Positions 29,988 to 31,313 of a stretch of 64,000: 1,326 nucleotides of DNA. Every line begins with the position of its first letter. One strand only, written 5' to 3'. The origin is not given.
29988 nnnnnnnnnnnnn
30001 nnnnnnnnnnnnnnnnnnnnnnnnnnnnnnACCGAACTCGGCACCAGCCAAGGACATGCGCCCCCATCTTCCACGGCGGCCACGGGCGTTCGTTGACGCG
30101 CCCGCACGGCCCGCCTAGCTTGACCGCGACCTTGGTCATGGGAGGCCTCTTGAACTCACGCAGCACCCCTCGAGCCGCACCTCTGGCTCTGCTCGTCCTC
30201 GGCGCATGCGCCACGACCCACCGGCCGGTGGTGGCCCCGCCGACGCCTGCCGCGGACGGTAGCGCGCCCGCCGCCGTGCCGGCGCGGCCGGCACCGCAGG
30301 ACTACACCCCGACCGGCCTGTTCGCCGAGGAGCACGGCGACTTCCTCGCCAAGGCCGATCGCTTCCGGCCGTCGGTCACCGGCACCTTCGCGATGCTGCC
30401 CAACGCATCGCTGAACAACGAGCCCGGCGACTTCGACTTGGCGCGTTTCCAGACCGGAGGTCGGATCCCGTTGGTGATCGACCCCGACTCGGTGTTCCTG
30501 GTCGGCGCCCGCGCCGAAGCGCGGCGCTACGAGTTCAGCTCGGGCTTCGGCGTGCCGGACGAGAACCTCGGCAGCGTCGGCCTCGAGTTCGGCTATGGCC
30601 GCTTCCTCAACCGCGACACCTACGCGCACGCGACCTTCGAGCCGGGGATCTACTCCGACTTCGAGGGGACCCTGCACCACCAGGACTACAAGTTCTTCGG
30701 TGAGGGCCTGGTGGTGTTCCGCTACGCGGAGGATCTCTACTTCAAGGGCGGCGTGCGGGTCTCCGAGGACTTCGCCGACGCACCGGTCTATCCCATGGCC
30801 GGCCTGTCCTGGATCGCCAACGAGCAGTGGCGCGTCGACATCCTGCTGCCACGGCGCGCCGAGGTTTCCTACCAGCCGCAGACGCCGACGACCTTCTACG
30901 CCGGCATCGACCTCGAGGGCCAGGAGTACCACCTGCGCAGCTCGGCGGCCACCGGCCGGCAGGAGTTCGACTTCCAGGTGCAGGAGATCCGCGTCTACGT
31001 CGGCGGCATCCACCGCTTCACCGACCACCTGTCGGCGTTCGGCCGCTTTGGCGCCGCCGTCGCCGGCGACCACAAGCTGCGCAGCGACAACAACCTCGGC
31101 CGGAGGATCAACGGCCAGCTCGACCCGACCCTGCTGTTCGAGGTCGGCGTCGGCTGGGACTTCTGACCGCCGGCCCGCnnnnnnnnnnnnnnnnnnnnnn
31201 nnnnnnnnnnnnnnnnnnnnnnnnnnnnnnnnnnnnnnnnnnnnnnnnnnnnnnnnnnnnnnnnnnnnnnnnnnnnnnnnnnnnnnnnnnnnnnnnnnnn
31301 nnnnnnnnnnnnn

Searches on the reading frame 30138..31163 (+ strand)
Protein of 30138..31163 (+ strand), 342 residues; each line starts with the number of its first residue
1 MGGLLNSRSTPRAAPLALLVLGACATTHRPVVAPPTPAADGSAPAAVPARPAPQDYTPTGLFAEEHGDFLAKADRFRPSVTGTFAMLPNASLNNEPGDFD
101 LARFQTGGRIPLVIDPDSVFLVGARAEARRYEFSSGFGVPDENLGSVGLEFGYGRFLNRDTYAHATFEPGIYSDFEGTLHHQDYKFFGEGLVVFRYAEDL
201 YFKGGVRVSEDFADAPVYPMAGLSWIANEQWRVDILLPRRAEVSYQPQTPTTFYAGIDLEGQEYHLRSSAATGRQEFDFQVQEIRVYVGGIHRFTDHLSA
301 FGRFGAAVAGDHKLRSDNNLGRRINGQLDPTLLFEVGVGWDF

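Call 33: search_protein_families(library=pfam, proteins=[window:30138-31163:+], max_evalue=0.001)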
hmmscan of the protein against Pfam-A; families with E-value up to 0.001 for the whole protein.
seq(342 aa): 1 family
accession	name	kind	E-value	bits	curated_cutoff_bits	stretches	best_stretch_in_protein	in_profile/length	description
PF19783.5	DUF6268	-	8.2e-08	32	22.8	1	143-308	81-243/279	Domain of unknown function (DUF6268)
